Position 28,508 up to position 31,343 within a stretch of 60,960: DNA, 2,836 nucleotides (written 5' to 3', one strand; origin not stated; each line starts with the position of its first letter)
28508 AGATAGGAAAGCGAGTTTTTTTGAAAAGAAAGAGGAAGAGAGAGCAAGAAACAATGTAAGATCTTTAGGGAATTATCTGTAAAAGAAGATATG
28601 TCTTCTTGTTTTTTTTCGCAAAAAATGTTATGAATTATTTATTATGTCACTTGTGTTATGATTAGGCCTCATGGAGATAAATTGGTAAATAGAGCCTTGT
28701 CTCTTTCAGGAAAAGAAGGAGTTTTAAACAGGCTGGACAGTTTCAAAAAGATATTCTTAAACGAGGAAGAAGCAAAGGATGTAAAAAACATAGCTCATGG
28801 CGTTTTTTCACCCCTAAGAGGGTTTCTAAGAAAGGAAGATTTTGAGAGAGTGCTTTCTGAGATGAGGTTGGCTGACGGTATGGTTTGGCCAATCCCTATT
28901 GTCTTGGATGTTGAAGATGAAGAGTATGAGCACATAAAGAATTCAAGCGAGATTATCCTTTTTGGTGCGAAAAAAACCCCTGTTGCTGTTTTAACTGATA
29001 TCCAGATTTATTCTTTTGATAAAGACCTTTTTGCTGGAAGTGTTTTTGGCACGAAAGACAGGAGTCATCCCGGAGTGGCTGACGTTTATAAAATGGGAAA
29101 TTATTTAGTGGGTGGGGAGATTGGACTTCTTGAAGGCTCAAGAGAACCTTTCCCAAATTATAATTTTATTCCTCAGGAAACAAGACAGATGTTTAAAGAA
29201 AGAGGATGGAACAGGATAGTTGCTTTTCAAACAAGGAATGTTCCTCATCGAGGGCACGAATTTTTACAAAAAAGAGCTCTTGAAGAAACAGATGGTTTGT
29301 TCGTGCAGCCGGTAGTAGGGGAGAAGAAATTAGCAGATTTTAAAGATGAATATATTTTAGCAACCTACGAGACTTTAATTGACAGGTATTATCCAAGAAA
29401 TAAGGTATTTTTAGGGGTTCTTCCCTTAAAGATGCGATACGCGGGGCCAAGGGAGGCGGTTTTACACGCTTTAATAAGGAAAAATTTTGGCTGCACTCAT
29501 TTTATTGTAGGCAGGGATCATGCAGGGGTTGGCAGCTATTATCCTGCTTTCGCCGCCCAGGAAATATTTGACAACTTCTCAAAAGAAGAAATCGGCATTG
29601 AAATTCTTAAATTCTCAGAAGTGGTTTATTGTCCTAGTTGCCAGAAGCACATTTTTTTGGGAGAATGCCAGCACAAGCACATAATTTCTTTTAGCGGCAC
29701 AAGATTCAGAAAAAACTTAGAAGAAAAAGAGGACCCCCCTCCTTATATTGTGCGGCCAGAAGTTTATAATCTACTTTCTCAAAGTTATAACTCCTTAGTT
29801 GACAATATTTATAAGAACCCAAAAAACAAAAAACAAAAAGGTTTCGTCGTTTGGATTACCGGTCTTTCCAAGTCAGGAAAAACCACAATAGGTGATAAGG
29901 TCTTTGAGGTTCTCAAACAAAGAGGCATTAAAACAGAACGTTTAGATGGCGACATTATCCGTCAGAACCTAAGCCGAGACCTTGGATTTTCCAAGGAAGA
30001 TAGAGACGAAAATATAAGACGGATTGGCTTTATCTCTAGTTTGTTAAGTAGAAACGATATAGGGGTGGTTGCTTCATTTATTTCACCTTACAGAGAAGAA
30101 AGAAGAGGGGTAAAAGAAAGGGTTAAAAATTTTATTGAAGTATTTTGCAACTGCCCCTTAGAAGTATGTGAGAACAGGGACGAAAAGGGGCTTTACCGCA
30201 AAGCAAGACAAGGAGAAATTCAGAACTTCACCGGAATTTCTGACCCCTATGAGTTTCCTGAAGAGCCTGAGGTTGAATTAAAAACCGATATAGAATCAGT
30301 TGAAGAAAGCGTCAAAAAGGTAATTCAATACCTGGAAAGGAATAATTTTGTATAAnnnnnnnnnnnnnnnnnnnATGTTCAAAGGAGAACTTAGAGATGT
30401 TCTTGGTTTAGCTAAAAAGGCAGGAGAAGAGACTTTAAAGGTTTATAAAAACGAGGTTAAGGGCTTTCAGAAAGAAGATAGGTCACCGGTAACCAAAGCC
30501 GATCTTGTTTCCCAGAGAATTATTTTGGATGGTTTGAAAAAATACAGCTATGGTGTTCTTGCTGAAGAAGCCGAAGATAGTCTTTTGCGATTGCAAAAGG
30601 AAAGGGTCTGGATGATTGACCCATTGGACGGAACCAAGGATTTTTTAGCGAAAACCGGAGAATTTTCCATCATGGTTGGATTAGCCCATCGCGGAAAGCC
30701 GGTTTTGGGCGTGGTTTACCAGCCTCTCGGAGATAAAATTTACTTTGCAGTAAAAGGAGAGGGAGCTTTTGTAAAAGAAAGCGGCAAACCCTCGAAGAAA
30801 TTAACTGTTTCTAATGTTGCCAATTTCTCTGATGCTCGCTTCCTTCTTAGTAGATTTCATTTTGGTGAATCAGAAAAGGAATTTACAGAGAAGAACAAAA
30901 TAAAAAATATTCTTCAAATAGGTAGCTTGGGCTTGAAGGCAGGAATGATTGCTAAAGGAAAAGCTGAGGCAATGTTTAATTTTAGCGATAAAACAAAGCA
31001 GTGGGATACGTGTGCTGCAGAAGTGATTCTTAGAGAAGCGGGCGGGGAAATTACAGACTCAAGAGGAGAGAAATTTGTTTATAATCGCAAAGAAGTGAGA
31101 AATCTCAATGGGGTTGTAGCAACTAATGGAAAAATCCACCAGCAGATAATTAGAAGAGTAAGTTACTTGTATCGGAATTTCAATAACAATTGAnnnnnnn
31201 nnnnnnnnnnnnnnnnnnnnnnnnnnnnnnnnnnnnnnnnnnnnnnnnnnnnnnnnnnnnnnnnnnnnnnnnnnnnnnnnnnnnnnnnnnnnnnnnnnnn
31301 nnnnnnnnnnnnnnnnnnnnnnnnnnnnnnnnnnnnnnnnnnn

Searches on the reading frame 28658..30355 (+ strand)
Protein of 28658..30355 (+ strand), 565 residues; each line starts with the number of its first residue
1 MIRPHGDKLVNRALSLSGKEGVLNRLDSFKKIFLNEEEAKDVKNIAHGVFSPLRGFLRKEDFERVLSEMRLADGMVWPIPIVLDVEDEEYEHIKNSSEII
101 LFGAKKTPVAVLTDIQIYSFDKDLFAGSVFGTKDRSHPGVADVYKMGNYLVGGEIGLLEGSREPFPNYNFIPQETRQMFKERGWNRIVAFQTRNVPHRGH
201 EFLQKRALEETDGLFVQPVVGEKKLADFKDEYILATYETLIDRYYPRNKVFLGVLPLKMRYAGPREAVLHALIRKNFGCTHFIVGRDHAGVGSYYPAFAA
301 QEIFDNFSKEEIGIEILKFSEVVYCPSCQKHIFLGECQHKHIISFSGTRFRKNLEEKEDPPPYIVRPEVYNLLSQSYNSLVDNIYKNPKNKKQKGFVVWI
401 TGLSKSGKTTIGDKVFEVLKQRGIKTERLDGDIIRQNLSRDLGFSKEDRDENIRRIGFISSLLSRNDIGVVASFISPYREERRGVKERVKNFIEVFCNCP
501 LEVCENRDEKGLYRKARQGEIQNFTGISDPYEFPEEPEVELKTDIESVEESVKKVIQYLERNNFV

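Call 16: search_protein_families(library=pfam, proteins=[window:28658-30355:+], max_evalue=0.0001)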
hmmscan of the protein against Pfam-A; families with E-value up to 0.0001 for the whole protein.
window:28658-30355:+ (565 aa): 3 families
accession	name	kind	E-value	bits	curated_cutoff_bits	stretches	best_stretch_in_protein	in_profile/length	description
PF01747.23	ATP-sulfurylase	-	8.8e-85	283.9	24.3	1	167-375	2-211/212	ATP-sulfurylase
PF01583.26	APS_kinase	-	9.7e-60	201.5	21.1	1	394-541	1-151/152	Adenylylsulphate kinase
PF14306.12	PUA_2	-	9.9e-49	165.4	27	1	2-159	1-158/159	PUA-like domain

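Call 22: search_protein_families(library=ncbifam, proteins=[window:28658-30355:+], max_evalue=0.00001)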
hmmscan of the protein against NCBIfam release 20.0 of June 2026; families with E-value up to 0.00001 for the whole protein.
window:28658-30355:+ (565 aa): 8 families
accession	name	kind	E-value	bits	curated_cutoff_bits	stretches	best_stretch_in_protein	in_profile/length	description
NF004040.0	PRK05537.1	equivalog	2e-157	525.1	669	1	3-565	7-570/572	bifunctional sulfate adenylyltransferase/adenylylsulfate kinase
NF003166.0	PRK04149.1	subfamily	6.6e-144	479.1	387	1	2-380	5-385/393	sulfate adenylyltransferase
TIGR00339.1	sopT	equivalog_domain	2.2e-122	408.6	322.95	1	4-373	1-381/383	sulfate adenylyltransferase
NF002059.0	PRK00889.1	subfamily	5.3e-75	251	244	1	392-564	2-174/177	adenylyl-sulfate kinase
TIGR00455.1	apsK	equivalog_domain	1.5e-69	233.4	138.7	1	389-559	12-184/184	adenylyl-sulfate kinase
NF003013.0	PRK03846.1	subfamily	6.8e-65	218.5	163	1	388-564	21-199/202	adenylyl-sulfate kinase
NF004035.0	PRK05506.1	subfamily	5.6e-57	193.4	715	1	387-563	452-630/632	bifunctional sulfate adenylyltransferase subunit 1/adenylylsulfate kinase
NF004041.0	PRK05541.1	subfamily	8.9e-34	117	127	1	391-562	3-173/176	adenylyl-sulfate kinase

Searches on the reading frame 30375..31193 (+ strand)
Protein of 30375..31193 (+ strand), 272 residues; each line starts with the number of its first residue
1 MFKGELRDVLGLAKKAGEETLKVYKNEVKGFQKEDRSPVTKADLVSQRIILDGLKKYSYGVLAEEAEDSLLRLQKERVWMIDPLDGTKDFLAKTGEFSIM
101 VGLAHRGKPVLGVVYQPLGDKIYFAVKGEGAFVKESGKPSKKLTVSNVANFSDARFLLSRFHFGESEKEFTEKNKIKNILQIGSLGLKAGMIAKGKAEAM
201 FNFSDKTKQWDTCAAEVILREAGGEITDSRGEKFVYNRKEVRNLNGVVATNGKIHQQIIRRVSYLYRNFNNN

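Call 16: search_protein_families(library=pfam, proteins=[window:30375-31193:+], max_evalue=0.0001)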
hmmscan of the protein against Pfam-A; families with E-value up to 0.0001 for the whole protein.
window:30375-31193:+ (272 aa): 1 family
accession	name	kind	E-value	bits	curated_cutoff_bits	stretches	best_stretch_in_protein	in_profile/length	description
PF00459.30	Inositol_P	-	1.5e-53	182.4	27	1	11-262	11-266/271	Inositol monophosphatase family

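Call 22: search_protein_families(library=ncbifam, proteins=[window:30375-31193:+], max_evalue=0.00001)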
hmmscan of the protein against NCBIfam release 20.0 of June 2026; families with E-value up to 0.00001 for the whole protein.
window:30375-31193:+ (272 aa): 7 families
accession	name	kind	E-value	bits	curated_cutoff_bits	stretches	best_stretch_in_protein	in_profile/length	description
TIGR01331.1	bisphos_cysQ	equivalog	2.6e-57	194.3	228.8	1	6-245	2-245/250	3'(2'),5'-bisphosphate nucleotidase CysQ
TIGR02067.1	his_9_HisN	equivalog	3.6e-41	141.3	275.15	1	11-261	7-250/252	histidinol-phosphatase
NF008182.0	PRK10931.1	equivalog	4.5e-40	137.3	379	1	7-240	3-234/246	3'(2'),5'-bisphosphate nucleotidase CysQ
NF009321.0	PRK12676.1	equivalog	3.5e-32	111.5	264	1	35-262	40-262/264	bifunctional fructose-bisphosphatase/inositol-phosphate phosphatase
NF010678.0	PRK14076.1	equivalog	1.8e-25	89.9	493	1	35-260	38-281/570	bifunctional NADP phosphatase/NAD kinase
TIGR01330.1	bisphos_HAL2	equivalog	3.2e-24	85.4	267.05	1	75-262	133-350/359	3'(2'),5'-bisphosphate nucleotidase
NF008027.1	PRK10757.1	equivalog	2.1e-20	72.8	332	1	12-261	11-256/267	inositol-1-monophosphatase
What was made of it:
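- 30375..31193 (+): CysQ-like 3'(2'),5'-bisphosphate nucleotidase, for removal of PAP. Pfam Inositol_P (call 16); TIGR01331 CysQ 194 bits, below its cutoff of 229 (call 22)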
